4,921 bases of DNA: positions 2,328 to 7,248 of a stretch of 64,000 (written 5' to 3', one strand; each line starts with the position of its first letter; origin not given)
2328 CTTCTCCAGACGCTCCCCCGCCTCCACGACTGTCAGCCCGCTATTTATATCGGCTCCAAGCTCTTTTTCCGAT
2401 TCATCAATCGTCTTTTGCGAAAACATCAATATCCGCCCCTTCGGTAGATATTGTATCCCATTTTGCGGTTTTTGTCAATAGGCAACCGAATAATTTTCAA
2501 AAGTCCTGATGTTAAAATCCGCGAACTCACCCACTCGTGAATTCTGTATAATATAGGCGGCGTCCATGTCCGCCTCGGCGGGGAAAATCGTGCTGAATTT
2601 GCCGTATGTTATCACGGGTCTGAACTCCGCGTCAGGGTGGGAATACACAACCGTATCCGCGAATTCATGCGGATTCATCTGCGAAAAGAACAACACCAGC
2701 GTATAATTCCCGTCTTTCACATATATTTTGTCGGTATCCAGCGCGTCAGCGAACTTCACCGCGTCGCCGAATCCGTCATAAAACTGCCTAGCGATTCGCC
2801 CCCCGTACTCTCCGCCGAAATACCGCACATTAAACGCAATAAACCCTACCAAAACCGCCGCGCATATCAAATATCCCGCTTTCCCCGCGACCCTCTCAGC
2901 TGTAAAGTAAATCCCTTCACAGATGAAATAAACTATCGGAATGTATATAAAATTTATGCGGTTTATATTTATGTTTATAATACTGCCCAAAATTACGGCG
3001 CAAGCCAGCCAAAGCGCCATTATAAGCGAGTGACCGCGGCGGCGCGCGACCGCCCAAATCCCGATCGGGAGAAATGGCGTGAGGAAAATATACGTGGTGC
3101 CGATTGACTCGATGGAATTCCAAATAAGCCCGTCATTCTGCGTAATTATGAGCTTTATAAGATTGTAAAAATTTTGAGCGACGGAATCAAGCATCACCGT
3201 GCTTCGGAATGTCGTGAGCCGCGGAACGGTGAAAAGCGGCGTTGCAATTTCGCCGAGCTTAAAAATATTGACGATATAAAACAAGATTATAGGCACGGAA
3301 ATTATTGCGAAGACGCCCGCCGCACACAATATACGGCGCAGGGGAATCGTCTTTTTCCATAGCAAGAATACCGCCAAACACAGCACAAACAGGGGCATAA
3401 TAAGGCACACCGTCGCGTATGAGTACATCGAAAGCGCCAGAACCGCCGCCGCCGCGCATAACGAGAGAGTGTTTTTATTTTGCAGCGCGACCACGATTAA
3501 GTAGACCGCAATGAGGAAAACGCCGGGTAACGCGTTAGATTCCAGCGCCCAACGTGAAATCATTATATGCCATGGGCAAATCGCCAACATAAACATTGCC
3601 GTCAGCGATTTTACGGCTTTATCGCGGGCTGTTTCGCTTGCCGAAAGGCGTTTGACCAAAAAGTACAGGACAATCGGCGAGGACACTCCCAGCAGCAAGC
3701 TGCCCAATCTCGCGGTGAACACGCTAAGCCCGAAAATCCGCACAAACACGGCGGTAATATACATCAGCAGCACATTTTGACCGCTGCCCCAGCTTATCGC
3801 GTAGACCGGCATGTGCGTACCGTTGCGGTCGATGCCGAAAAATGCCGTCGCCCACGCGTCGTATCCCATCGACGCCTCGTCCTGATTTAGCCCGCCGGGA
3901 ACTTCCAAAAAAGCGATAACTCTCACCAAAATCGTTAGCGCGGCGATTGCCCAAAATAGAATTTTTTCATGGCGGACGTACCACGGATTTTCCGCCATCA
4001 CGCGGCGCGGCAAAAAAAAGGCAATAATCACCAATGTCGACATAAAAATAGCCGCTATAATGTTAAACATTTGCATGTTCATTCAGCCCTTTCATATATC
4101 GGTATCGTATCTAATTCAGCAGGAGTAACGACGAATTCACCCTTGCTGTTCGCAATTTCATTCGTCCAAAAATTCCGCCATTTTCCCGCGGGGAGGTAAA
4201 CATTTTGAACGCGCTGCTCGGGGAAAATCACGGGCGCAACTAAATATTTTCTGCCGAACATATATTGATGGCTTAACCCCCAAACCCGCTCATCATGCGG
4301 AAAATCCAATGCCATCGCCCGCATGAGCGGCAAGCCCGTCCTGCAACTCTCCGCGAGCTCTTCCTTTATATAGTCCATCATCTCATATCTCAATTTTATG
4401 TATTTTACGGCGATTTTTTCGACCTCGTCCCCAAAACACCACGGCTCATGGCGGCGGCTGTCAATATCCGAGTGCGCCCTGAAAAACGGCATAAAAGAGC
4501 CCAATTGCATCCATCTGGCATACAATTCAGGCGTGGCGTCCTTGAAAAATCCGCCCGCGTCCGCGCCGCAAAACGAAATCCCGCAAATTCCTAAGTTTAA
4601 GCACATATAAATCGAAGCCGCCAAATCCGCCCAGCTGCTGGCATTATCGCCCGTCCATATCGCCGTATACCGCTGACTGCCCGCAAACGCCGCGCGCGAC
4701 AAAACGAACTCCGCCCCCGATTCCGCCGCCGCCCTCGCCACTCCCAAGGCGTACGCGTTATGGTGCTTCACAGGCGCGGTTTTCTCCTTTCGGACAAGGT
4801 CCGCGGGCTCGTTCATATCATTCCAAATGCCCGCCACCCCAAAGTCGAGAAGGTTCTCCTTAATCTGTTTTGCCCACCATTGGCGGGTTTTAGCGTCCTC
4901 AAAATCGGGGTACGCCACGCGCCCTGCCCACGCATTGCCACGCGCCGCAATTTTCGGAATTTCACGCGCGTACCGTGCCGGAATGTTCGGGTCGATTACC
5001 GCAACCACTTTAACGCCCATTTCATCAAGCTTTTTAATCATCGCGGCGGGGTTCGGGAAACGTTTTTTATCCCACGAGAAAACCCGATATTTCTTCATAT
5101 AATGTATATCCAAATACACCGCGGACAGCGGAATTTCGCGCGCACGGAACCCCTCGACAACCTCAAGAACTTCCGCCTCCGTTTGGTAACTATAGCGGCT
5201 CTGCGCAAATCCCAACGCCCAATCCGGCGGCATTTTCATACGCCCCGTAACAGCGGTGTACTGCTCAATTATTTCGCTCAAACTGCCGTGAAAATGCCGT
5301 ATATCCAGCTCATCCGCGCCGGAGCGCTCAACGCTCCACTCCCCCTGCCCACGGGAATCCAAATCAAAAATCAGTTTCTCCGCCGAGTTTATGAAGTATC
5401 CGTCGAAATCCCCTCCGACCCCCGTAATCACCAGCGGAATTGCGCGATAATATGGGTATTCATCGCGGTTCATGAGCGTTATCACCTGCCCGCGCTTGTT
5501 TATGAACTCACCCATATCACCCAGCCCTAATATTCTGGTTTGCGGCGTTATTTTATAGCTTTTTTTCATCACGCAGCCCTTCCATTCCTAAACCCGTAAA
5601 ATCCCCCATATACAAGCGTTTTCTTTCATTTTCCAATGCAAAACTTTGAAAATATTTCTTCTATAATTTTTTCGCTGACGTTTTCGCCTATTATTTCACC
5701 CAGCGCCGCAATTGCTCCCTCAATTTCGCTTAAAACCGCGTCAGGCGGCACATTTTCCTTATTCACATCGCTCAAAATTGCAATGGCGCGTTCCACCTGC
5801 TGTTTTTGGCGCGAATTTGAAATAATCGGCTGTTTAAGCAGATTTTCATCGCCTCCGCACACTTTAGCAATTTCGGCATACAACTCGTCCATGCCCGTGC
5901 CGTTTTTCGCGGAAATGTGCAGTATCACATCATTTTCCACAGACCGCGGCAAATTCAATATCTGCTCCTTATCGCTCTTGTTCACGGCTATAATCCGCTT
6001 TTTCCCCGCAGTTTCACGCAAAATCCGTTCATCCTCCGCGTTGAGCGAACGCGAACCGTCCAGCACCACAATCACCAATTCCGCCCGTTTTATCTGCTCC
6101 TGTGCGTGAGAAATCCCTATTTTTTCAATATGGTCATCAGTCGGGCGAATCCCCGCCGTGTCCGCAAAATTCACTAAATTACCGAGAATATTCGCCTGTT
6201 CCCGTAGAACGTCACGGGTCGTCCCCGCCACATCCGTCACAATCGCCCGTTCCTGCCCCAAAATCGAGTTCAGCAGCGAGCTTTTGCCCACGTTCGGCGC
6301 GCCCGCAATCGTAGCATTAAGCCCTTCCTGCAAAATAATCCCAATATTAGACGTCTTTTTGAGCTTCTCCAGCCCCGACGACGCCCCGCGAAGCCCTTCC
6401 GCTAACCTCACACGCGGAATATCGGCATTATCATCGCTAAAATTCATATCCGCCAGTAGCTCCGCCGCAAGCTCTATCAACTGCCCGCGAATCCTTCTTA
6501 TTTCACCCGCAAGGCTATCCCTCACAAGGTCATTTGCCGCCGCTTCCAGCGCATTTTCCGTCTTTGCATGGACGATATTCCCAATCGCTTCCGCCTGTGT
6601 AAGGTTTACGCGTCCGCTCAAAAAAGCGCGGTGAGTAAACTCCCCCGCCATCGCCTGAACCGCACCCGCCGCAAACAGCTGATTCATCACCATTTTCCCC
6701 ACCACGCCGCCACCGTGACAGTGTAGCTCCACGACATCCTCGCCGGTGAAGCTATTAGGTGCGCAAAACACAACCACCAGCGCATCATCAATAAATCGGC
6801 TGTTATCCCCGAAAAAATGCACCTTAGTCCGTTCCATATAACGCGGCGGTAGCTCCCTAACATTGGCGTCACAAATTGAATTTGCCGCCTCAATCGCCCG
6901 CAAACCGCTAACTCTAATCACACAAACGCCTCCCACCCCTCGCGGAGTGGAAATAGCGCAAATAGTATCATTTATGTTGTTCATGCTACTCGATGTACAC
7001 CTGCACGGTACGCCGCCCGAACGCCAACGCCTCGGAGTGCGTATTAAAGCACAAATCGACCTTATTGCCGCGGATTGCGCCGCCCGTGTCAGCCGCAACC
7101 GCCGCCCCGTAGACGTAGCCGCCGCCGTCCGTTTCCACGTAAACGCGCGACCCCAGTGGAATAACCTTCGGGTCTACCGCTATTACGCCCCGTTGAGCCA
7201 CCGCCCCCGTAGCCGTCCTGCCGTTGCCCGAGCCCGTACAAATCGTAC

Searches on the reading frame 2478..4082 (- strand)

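Call 24: search_protein_families(library=pfam, proteins=[window:2478-4082:-], max_evalue=0.00001)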
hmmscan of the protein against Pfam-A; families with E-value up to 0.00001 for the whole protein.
window:2478-4082:- (535 aa): 1 family
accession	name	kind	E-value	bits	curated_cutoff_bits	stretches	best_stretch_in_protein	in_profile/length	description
PF13231.12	PMT_2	-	9.2e-08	32.9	26.1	1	106-263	6-154/160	Dolichyl-phosphate-mannose-protein mannosyltransferase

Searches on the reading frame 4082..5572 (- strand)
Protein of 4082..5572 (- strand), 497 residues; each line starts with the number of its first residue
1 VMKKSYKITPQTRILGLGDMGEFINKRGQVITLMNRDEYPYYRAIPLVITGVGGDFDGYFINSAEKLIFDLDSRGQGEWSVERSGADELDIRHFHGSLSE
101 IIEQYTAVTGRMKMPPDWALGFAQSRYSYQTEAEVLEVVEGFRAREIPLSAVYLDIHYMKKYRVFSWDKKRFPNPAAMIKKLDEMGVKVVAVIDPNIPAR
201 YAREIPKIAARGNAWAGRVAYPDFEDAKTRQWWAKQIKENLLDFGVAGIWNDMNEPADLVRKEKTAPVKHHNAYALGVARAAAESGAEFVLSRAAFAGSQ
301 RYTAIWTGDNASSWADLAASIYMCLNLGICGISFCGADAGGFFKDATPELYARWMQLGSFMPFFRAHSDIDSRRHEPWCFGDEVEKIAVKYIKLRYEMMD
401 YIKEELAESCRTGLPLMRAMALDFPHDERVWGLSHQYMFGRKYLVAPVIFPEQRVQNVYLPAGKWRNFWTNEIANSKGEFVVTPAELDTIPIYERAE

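Call 24: search_protein_families(library=pfam, proteins=[window:4082-5572:-], max_evalue=0.00001)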
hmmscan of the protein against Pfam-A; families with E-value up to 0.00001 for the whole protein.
window:4082-5572:- (497 aa): 2 families
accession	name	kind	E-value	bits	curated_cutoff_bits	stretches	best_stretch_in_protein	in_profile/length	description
PF01055.32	Glyco_hydro_31_2nd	-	2.9e-105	352.7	23.5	1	113-402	2-325/328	Glycosyl hydrolases family 31 TIM-barrel domain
PF21365.3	Glyco_hydro_31_3rd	-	2.8e-21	76.2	24.4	1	413-496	1-83/87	Glycosyl hydrolase family 31 C-terminal domain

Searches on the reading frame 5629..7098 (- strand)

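Call 24: search_protein_families(library=pfam, proteins=[window:5629-7098:-], max_evalue=0.00001)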
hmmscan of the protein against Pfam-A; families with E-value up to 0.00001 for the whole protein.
window:5629-7098:- (490 aa): 4 families
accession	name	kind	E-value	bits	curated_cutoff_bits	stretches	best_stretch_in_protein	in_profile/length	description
PF12631.12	MnmE_helical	-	5.8e-39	134.8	40.1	1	166-487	1-211/211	MnmE helical domain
PF10396.14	TrmE_N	-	1.3e-35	122.6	29.8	1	45-163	1-117/117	GTP-binding protein TrmE N-terminus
PF01926.29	MMR_HSR1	-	5.5e-24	84.9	21.9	1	263-374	3-113/113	50S ribosome-binding GTPase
PF02421.24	FeoB_N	-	2.6e-06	27.5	27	1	262-408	3-154/156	Ferrous iron transport protein B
